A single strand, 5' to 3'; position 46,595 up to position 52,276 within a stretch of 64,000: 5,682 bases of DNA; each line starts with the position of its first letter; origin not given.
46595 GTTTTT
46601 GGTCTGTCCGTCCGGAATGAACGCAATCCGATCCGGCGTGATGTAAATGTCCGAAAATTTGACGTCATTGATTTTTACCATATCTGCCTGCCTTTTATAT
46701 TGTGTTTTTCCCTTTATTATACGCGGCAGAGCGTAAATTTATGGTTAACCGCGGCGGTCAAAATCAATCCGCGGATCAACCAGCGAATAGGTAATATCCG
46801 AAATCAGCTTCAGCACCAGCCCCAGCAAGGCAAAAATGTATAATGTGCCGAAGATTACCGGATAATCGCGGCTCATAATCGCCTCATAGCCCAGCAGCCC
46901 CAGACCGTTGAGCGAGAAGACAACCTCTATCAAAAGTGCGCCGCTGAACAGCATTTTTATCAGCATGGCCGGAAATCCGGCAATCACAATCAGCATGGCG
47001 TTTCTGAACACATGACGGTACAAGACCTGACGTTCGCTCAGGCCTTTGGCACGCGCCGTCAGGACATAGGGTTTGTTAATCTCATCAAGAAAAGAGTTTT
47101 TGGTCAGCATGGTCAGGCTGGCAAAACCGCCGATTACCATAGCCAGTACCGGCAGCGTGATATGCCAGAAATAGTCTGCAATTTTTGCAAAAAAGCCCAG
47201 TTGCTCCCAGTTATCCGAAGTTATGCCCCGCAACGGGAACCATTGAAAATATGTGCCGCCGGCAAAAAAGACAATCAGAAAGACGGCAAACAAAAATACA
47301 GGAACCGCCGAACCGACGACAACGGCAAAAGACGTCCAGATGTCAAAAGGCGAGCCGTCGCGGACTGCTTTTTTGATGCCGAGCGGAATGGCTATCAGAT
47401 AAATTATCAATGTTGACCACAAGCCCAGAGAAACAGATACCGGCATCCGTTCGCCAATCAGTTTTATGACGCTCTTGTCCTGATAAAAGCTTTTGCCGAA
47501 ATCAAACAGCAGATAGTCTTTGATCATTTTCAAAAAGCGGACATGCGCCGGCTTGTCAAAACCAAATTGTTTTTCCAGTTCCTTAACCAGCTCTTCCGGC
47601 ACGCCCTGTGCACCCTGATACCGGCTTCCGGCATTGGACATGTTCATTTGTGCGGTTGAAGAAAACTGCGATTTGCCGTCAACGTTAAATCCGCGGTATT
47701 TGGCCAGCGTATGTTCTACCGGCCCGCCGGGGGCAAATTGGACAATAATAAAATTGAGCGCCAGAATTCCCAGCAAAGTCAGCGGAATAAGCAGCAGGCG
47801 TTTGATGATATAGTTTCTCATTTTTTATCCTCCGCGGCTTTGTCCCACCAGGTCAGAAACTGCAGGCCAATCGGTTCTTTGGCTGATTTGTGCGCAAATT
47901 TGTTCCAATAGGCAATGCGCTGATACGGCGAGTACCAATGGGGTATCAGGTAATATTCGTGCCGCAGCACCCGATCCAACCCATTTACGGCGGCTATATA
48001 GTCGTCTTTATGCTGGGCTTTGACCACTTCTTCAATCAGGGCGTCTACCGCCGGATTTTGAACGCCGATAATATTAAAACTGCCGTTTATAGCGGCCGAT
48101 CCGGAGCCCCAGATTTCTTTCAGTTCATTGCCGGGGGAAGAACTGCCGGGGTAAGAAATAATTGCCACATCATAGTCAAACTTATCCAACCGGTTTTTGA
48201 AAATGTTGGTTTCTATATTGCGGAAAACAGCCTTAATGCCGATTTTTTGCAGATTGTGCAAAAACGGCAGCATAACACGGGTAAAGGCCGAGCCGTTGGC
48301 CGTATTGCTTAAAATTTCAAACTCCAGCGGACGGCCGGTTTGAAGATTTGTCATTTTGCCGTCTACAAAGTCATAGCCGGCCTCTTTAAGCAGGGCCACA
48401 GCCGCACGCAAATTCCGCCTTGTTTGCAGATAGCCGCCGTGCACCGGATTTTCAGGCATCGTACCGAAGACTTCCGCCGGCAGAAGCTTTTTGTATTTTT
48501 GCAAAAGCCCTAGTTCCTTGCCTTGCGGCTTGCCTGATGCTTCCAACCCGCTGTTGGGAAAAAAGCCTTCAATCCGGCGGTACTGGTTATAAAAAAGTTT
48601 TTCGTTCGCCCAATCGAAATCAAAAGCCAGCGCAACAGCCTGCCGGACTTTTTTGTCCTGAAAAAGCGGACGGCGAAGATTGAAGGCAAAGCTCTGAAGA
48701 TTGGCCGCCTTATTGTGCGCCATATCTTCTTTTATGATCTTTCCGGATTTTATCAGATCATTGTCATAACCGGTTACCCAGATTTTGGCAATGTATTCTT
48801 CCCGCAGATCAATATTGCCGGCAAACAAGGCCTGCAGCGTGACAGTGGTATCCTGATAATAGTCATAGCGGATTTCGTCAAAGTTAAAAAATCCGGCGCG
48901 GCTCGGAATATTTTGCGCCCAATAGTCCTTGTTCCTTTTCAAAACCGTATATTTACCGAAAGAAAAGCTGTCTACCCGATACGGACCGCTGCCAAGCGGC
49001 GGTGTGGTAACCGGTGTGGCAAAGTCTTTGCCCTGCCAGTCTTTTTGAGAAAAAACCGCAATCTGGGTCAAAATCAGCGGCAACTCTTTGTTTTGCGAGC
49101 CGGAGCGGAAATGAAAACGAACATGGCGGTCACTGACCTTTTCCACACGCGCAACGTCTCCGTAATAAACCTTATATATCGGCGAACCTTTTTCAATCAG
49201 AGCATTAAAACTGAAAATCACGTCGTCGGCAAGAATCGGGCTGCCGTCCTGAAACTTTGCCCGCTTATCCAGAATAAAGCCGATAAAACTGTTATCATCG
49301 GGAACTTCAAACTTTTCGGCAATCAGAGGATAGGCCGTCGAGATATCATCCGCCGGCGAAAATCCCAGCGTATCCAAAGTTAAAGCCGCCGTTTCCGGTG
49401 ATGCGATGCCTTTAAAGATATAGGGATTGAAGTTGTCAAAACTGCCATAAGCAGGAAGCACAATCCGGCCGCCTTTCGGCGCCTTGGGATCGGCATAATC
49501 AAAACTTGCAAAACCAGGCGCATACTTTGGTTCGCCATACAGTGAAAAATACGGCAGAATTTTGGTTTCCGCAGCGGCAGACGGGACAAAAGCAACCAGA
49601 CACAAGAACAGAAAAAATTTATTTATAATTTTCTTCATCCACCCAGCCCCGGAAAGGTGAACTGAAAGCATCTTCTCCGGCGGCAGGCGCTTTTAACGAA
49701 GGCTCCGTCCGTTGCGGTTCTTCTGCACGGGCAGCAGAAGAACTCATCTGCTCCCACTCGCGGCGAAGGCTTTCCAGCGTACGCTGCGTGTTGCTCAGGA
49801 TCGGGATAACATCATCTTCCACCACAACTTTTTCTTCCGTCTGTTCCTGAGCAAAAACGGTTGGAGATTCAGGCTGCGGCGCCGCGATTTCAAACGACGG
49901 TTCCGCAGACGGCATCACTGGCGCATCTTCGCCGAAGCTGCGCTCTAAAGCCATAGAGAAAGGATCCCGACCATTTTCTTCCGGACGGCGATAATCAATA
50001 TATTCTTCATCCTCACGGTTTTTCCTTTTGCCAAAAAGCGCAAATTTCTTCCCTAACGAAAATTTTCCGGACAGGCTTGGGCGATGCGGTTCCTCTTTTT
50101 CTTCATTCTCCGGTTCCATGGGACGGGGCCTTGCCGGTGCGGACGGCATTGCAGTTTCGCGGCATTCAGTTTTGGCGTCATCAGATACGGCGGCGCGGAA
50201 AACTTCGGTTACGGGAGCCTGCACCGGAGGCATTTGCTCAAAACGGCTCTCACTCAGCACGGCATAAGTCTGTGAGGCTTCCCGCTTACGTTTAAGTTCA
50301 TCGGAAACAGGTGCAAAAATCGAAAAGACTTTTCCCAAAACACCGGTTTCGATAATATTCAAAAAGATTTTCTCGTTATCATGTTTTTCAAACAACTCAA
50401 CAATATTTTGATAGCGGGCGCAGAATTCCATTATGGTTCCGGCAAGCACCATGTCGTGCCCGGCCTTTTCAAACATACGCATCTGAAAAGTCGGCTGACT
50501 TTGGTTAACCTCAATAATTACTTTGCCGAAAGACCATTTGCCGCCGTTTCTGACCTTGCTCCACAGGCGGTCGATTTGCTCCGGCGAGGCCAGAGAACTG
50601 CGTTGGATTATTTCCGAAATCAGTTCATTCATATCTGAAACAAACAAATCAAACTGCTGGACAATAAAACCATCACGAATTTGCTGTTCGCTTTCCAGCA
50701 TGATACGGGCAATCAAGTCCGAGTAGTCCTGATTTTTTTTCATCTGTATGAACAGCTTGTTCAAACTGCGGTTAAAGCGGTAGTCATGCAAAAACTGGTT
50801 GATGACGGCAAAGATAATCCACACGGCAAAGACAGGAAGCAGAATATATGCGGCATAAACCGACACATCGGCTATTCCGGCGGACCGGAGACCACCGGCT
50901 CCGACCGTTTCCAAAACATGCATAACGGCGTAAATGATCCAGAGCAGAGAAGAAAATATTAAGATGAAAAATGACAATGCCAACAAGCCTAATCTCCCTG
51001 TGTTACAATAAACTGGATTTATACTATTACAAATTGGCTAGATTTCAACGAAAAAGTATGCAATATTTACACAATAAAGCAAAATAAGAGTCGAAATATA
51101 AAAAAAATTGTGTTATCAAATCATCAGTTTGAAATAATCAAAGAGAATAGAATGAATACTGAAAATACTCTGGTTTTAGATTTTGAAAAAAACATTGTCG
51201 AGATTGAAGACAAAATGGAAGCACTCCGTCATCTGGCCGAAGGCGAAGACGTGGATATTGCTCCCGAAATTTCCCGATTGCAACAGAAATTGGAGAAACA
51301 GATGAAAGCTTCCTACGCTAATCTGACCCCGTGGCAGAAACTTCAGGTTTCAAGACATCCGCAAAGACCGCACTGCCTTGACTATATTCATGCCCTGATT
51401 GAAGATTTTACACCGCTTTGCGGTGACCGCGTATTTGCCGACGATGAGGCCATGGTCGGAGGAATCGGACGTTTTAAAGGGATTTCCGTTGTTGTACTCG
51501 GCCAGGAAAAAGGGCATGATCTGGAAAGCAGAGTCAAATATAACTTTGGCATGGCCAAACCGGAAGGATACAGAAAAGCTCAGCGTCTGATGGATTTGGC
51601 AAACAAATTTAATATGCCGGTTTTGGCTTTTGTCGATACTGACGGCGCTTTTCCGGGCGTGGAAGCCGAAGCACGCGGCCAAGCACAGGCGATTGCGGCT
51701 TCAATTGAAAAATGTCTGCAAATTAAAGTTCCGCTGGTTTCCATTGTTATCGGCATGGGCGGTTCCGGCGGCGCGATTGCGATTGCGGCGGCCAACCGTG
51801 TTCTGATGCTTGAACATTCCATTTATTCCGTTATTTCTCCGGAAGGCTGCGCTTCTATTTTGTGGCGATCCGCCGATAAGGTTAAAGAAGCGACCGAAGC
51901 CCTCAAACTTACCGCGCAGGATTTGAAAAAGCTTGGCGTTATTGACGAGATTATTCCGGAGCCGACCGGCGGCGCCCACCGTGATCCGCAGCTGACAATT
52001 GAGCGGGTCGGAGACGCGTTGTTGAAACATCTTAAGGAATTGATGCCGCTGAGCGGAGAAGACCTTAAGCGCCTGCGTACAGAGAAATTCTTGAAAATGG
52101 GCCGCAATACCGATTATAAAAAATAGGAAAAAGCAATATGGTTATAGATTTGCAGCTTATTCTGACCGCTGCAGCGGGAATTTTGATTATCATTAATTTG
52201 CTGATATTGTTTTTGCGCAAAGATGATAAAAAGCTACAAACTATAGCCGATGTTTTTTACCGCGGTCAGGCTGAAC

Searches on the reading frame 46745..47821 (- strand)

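Call 57: search_protein_families(library=pfam, proteins=[window:46745-47821:-], max_evalue=0.001)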
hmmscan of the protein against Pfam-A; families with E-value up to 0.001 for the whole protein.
window:46745-47821:- (358 aa): 2 families
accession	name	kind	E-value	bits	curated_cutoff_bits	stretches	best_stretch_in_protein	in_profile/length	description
PF00528.27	BPD_transp_1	-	2.1e-34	119.3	26.4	1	144-352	1-182/184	Binding-protein-dependent transport system inner membrane component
PF19300.4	BPD_transp_1_N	-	0.00034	21.2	23.8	0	79-132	48-113/114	Binding-prot-dependent transport system membrane comp, N-term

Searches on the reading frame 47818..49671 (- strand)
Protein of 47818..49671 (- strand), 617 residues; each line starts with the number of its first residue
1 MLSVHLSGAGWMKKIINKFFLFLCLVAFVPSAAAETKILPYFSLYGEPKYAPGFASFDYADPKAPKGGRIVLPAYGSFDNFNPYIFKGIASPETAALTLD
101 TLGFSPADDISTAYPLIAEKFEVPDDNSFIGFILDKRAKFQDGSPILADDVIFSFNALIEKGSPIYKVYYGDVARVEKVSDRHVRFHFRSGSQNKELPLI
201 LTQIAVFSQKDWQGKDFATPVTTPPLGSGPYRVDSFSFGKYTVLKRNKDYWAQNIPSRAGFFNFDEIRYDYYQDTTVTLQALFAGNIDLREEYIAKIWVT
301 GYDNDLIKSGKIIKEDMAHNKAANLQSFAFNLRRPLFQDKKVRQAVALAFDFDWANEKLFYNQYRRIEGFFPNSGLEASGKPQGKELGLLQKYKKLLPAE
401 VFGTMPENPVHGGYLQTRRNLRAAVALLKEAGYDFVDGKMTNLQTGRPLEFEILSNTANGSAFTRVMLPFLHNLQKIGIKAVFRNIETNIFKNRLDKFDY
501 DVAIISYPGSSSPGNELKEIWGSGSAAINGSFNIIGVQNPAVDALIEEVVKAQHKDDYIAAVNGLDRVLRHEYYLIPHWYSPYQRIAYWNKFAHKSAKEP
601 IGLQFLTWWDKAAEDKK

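Call 57: search_protein_families(library=pfam, proteins=[window:47818-49671:-], max_evalue=0.001)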
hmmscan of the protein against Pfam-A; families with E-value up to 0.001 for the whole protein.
window:47818-49671:- (617 aa): 1 family
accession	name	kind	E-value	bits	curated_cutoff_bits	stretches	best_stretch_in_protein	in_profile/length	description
PF00496.27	SBP_bac_5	-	1.6e-64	218.8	32.4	1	114-521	3-360/368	Bacterial extracellular solute-binding proteins, family 5 Middle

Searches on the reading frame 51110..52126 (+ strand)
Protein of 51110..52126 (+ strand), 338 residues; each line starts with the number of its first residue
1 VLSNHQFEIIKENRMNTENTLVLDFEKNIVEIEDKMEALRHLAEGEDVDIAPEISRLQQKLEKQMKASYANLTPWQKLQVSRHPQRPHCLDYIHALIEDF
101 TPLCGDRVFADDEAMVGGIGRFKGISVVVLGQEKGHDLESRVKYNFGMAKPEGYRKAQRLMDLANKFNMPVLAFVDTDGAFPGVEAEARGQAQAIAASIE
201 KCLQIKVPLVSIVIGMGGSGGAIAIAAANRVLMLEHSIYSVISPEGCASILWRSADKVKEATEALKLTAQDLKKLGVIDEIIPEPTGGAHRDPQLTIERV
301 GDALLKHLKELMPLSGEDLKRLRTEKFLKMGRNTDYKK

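Call 57: search_protein_families(library=pfam, proteins=[window:51110-52126:+], max_evalue=0.001)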
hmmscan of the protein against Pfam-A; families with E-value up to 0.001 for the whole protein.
window:51110-52126:+ (338 aa): 4 families
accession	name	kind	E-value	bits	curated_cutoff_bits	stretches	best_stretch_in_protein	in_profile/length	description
PF03255.19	ACCA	-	9.2e-141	468.9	23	1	23-331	2-310/310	Acetyl co-enzyme A carboxylase carboxyltransferase-like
PF01039.27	Carboxyl_trans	-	2.4e-18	66.5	22.3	1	114-263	283-428/493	Carboxyl transferase domain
PF06833.16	MdcE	-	7.6e-05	23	32.7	1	157-318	15-170/196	Malonate decarboxylase gamma subunit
PF00378.25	ECH_1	-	0.00062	19.6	27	0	194-284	76-176/251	Enoyl-CoA hydratase/isomerase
